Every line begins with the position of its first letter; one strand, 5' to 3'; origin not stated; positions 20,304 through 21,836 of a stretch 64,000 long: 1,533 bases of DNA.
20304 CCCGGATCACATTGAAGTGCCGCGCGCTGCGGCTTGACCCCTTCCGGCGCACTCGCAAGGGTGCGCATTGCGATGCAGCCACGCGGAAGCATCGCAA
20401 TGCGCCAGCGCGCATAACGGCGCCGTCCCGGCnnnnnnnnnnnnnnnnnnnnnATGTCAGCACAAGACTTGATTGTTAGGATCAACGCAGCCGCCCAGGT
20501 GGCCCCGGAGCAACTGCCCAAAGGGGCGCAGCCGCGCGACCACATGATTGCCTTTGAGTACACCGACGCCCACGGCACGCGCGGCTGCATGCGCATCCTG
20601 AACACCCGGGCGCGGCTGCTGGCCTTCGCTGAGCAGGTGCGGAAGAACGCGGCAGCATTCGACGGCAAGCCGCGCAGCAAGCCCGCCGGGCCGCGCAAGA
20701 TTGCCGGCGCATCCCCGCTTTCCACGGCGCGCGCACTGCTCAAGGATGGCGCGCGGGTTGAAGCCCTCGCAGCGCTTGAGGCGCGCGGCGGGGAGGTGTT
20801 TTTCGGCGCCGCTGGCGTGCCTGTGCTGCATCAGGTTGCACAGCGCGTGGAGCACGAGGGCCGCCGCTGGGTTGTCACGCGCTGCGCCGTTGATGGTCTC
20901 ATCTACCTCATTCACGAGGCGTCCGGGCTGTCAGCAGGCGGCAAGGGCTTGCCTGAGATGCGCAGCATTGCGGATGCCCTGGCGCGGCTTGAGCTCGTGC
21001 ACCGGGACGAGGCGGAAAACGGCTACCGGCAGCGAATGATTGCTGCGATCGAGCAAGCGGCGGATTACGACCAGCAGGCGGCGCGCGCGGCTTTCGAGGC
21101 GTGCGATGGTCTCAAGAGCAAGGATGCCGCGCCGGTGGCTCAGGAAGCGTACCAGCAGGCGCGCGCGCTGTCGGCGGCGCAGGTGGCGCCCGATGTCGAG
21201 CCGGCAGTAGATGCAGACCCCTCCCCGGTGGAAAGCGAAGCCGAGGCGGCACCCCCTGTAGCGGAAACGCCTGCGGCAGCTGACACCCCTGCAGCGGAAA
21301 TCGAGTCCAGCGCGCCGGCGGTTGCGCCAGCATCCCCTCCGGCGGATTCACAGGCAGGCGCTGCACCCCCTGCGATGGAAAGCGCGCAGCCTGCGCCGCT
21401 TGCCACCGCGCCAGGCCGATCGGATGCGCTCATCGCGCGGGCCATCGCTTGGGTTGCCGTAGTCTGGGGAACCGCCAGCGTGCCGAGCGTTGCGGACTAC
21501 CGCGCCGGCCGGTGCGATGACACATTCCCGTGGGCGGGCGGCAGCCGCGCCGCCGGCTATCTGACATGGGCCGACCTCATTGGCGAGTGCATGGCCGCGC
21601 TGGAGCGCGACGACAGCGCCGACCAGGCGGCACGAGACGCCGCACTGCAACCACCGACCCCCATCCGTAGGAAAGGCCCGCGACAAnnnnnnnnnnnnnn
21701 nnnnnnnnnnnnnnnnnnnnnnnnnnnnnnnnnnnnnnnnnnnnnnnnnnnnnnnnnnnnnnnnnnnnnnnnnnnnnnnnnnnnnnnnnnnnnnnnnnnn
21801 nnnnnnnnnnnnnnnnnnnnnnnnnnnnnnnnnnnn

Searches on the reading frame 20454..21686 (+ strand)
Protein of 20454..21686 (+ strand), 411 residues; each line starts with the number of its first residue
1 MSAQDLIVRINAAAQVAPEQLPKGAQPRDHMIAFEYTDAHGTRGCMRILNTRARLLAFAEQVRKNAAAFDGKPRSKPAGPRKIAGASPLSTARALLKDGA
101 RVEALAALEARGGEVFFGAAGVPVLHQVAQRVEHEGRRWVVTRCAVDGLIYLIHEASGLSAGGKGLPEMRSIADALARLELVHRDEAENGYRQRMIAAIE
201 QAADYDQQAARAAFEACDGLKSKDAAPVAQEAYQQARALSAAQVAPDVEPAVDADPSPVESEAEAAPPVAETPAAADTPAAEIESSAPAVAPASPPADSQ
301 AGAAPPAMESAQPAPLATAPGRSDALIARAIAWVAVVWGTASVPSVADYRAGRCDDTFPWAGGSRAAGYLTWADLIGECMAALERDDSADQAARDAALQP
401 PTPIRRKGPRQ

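Call 15: search_protein_families(library=phrogs, proteins=[window:20454-21686:+], max_evalue=0.01)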
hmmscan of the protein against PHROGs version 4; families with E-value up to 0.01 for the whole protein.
window:20454-21686:+ (411 aa): 0 families

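Call 16: search_protein_families(library=pfam, proteins=[window:20454-21686:+], max_evalue=0.01)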
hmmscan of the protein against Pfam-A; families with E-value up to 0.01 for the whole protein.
window:20454-21686:+ (411 aa): 0 families

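Call 19: find_homologous_proteins(query=window:20454-21686:+)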
Query window:20454-21686:+ (411 aa): 1 proteins with E <= 0.001 among 8000 candidates.
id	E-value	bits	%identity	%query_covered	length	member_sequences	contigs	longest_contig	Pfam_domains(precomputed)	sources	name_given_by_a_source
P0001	1.2e-256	869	100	100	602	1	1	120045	-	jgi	jgi:hypothetical protein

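Call 37: find_encoding_contigs(protein=P0001, flank=10000, max_places=3)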
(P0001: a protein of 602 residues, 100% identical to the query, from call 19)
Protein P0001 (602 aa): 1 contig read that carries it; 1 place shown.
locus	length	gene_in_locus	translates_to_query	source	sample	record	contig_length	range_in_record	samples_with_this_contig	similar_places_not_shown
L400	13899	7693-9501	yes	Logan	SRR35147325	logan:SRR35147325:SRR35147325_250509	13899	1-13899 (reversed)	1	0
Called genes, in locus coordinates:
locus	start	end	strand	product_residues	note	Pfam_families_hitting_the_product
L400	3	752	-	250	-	?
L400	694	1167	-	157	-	PF05119:Terminase_4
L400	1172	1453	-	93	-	PF01844:HNH (weak)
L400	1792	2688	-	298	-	PF01844:HNH (faint)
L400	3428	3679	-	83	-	-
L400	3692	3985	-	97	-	-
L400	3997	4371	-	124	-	-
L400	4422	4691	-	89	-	-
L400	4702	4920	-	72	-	-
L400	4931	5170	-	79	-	-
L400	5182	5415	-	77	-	-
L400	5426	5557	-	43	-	-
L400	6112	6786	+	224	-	-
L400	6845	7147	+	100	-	-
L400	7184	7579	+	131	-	-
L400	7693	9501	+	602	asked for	-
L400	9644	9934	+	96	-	-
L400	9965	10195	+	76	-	PF13560:HTH_31 (weak)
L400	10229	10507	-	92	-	-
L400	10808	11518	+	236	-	-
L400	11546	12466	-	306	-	-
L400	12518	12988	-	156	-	-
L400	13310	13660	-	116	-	-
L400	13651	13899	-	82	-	?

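Call 42: search_protein_representatives(protein=window:20454-21686:+)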
Query: 411 residues. Proteins with E-value up to 0.001 (for the whole library): 33; up to 1e-10: 17; up to 1e-30: 2. The best 33 are listed.
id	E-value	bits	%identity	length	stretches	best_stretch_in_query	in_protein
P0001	3.7e-257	869.2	100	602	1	1-411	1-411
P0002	2.2e-107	376.1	58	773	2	1-298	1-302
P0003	1.2e-21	94.0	37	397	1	26-301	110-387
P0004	1.0e-18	84.3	40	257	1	33-195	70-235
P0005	1.3e-18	83.9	38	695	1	25-263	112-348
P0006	1.1e-16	77.6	33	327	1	30-253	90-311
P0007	2.3e-15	73.2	32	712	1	39-273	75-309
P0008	7.1e-15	71.6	33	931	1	20-266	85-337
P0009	1.6e-14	70.5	31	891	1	32-273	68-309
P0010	7.1e-14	68.3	35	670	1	23-231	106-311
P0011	3.4e-13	66.1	37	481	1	32-266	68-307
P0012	5.4e-13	65.4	37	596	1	43-325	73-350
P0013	7.1e-13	65.1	35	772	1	28-258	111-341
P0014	8.5e-13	64.8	37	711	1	31-309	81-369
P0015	1.5e-12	64.0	33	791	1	39-249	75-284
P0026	9.0e-08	48.3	31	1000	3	3-311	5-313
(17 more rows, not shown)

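Call 43: search_protein_families(library=pfam, proteins=[P0002, P0003, P0005, P0007, P0008, P0009, P0010, P0013, P0015, P0026], max_evalue=0.001)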
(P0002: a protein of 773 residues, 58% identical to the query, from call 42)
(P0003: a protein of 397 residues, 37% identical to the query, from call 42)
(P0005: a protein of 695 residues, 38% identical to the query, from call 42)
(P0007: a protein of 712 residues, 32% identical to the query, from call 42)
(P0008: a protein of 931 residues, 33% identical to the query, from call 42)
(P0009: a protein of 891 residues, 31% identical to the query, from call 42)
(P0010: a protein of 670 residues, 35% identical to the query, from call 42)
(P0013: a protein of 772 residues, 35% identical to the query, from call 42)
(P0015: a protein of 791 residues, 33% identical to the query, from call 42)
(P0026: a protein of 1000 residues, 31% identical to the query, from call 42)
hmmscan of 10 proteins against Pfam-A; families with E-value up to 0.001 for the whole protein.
P0002 (773 aa): 0 families

P0003 (397 aa): 0 families

P0005 (695 aa): 0 families

P0007 (712 aa): 0 families

P0008 (931 aa): 0 families

P0009 (891 aa): 0 families

P0010 (670 aa): 0 families

P0013 (772 aa): 0 families

P0015 (791 aa): 0 families

P0026 (1000 aa): 0 families

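Call 45: find_encoding_contigs(protein=P0002, flank=10000, max_places=4)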
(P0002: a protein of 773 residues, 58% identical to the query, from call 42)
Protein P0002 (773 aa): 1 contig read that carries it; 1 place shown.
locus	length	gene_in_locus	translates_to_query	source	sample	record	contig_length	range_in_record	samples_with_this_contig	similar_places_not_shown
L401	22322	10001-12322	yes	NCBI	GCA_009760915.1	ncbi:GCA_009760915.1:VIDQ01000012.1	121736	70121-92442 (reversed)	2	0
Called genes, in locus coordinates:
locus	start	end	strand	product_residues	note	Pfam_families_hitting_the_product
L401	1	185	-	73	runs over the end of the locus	-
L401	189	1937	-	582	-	PF03354:TerL_ATPase, PF20441:TerL_nuclease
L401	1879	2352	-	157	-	PF05119:Terminase_4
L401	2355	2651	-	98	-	PF01844:HNH (faint)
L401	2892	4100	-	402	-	PF01844:HNH (weak), PF14279:HNH_5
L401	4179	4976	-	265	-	-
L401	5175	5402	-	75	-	-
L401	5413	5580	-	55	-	-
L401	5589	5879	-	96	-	-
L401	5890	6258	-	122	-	-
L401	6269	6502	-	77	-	-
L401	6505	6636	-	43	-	-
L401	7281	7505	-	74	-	-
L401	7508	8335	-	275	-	PF18850:LPD30, PF18847:LPD29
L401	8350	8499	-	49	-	-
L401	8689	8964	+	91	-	-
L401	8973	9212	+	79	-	-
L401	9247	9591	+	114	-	-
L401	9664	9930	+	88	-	-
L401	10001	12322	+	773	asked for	-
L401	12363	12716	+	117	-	-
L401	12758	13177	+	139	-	-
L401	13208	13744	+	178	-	-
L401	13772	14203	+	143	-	-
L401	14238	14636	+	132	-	-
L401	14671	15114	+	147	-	-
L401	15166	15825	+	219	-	-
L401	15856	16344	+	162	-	-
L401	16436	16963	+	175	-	-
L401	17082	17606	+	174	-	-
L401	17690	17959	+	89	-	-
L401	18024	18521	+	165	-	-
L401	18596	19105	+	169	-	-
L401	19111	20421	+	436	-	PF26125:AcrVA2-like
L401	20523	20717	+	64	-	-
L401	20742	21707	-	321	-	-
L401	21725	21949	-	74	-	-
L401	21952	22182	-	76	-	-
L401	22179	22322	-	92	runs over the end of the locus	-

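Call 49: find_encoding_contigs(protein=P0012, flank=8000, max_places=2)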
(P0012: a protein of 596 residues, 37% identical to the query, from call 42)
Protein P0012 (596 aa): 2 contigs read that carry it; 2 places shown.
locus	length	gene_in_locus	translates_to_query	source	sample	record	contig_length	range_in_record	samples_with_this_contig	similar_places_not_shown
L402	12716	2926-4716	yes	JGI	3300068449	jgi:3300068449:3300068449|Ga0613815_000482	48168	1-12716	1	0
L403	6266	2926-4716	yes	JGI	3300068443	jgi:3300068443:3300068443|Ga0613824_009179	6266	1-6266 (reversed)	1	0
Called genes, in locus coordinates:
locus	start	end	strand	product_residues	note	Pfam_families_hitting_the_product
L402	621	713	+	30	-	-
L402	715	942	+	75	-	-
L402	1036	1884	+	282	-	PF06067:DUF932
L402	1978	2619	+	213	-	-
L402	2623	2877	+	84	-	-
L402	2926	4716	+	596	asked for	-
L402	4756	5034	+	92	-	PF13560:HTH_31 (weak)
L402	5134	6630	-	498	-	PF19263:DUF5906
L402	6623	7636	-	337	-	PF13362:Toprim_3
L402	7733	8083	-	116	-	PF15943:YdaS_toxin (weak)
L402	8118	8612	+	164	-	PF01381:HTH_3 (weak)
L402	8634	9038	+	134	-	-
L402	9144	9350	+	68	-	-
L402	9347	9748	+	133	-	-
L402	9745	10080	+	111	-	-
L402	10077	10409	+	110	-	-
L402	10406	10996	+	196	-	-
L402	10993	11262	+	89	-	-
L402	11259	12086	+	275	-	PF07505:DUF5131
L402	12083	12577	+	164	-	-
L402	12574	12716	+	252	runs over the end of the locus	-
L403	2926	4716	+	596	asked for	-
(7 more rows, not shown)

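Call 50: find_encoding_contigs(protein=P0005, flank=8000, max_places=2)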
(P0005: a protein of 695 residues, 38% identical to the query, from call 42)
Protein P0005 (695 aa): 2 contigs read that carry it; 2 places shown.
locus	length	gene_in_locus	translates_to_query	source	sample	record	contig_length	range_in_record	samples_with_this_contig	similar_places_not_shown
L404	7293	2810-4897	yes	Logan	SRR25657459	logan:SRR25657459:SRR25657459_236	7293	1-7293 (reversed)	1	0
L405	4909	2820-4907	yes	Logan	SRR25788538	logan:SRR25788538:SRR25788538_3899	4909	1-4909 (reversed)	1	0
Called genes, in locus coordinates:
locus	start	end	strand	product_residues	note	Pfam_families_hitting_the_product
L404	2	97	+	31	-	?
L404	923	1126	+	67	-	-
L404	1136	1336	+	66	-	-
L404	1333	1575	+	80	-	-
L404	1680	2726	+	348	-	PF06067:DUF932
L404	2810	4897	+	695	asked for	-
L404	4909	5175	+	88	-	-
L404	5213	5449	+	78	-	-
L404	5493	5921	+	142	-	-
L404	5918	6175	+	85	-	-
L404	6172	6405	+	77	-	-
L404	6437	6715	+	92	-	-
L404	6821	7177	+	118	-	-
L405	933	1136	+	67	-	-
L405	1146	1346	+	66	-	-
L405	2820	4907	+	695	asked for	?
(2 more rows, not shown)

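Call 61: find_encoding_contigs(protein=P0008, flank=8000, max_places=1)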
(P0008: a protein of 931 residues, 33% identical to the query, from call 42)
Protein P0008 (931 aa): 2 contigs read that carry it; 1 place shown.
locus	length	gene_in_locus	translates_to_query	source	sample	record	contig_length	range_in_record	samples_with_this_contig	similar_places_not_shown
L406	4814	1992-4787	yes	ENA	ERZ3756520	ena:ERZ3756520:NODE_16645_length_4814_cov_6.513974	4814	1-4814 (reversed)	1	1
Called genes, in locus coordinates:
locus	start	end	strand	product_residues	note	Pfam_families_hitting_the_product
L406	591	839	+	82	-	-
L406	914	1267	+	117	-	-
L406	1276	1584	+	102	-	-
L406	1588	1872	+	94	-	-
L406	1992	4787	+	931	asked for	-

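Call 62: find_encoding_contigs(protein=P0007, flank=8000, max_places=1)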
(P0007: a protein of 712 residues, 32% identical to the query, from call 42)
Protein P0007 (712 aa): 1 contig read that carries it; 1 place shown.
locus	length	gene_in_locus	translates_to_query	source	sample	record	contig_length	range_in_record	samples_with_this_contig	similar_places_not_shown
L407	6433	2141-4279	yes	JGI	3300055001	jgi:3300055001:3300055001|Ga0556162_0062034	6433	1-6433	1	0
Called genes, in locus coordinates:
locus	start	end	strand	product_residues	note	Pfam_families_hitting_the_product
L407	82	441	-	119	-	PF01844:HNH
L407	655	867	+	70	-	-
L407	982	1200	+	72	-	-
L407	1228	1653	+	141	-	-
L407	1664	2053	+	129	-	-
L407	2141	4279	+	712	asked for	PF26151:AcrIF11_ADP_ribosyl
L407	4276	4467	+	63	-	-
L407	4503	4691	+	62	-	-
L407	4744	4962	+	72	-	-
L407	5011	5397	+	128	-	-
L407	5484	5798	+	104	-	-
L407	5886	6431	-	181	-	?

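Call 63: find_encoding_contigs(protein=P0013, flank=8000, max_places=1)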
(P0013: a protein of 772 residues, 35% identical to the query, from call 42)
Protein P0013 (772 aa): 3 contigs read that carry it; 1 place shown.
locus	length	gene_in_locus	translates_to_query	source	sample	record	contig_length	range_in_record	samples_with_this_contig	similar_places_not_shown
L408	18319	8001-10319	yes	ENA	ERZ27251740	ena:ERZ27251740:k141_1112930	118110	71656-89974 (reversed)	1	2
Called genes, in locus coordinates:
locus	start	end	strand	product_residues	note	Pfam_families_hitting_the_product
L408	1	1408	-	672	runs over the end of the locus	PF04586:Peptidase_S78, PF05065:Phage_capsid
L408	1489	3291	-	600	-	PF03354:TerL_ATPase, PF20441:TerL_nuclease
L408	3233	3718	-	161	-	PF05119:Terminase_4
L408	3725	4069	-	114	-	PF01844:HNH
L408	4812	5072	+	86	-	-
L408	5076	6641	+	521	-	PF00004:AAA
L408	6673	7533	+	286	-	-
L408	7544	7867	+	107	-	-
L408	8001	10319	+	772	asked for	-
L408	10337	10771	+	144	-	-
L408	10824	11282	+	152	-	-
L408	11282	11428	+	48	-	-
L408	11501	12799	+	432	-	-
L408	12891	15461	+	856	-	PF12083:DUF3560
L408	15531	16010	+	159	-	-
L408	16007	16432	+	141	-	-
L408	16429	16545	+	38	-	-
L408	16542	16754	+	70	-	-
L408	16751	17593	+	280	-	-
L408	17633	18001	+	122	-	-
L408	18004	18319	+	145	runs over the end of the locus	-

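Call 65: predict_structure(alignment_id=A1)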
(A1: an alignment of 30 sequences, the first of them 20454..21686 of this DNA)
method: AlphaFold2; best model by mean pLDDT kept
length: 411 residues; sequences in the alignment: 30
mean_pLDDT: 79.1   pTM: 0.47
mean pLDDT of the five models: 79.1, 78.4, 78.2, 77.8, 77.7
residues with pLDDT >= 90: 197; 70-90: 99; 50-70: 48; < 50: 67
segments of 3 or more residues with pLDDT < 50: 74-84, 272-294, 300-304, 306-308, 310-320, 363-365
pLDDT, mean of each block of 10 residues (from residue 1): 93 98 92 90 93 98 89 51 71 94 96 93 96 96 96 97 86 95 74 91 96 96 92 94 79 57 48 41 38 44 41 37 84 83 88 76 54 86 85 79 58 37
secondary structure, 60 per line:
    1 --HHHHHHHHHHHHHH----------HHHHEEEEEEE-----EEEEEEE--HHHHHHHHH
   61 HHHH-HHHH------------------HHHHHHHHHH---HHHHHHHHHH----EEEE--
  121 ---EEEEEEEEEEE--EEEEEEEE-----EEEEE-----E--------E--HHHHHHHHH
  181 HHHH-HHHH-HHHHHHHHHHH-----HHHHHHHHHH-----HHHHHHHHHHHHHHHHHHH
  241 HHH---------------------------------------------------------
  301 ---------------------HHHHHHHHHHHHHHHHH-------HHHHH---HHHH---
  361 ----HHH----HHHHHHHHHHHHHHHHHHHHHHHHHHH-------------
elements in order: H3-16 H27-30 E31-37 E43-49 H52-64 H66-69 H88-97 H101-110 E115-118 E124-134 E137-144 E150-154 H172-184 H186-189 H191-201 H207-216 H222-243 H322-338 H346-350 H354-357 H372-398

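Call 92: search_protein_families(library=ncbifam, proteins=[window:20454-21686:+], max_evalue=0.01)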
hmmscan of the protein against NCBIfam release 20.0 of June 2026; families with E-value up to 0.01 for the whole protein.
window:20454-21686:+ (411 aa): 0 families

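Call 98: search_protein_families(library=pfam, proteins=[L404:6821-7177:+, L407:5011-5397:+, L408:17633-18001:+, L408:16751-17593:+, L408:12891-15461:+, L408:11501-12799:+, L401:19111-20421:+, L401:7508-8335:-, L408:5076-6641:+, L408:6673-7533:+], max_evalue=0.01)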
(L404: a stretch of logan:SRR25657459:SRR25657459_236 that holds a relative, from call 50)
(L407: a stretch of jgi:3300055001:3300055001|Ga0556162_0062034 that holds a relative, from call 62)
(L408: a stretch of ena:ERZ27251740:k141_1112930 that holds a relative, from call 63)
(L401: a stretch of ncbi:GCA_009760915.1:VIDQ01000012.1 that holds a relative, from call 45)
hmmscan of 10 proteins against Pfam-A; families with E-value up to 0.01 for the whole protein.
L404:6821-7177:+ (118 aa): 0 families

L407:5011-5397:+ (128 aa): 0 families

L408:17633-18001:+ (122 aa): 0 families

L408:16751-17593:+ (280 aa): 0 families

L408:12891-15461:+ (856 aa): 5 families
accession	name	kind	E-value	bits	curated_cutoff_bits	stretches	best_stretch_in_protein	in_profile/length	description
PF12083.13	DUF3560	-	3.8e-34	117.9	27.2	1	73-188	3-119/124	Domain of unknown function (DUF3560)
PF19587.5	DUF6094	-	8.5e-05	21.9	22.8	1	494-586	138-229/344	Uncharacterised methyltransferase family (DUF6094)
PF05175.20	MTS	-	9.7e-05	22.5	23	1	514-613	33-142/170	Methyltransferase small domain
PF02384.22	N6_Mtase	-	0.00058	19.7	20.4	0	586-661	158-232/311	N-6 DNA Methylase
PF13649.12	Methyltransf_25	-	0.0035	18.4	27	0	516-605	1-97/97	Methyltransferase domain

L408:11501-12799:+ (432 aa): 0 families

L401:19111-20421:+ (436 aa): 0 families

L401:7508-8335:- (275 aa): 2 families
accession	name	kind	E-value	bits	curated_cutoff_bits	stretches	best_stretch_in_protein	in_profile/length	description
PF18847.6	LPD29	-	2.3e-23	83.1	27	1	129-212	3-91/93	Large polyvalent protein associated domain 29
PF18850.6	LPD30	-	8.4e-08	32.9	27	1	12-117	20-117/120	Large polyvalent protein associated domain 30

L408:5076-6641:+ (521 aa): 3 families
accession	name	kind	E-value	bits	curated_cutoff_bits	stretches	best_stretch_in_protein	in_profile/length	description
PF00004.35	AAA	-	1.3e-31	110.2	21.2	1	277-406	1-130/131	ATPase family associated with various cellular activities (AAA)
PF17862.7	AAA_lid_3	-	0.00055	19.9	27.2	1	431-472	2-43/45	AAA+ lid domain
PF07728.20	AAA_5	-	0.0059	17.1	22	0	276-299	1-25/139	AAA domain (dynein-related subfamily)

L408:6673-7533:+ (286 aa): 0 families
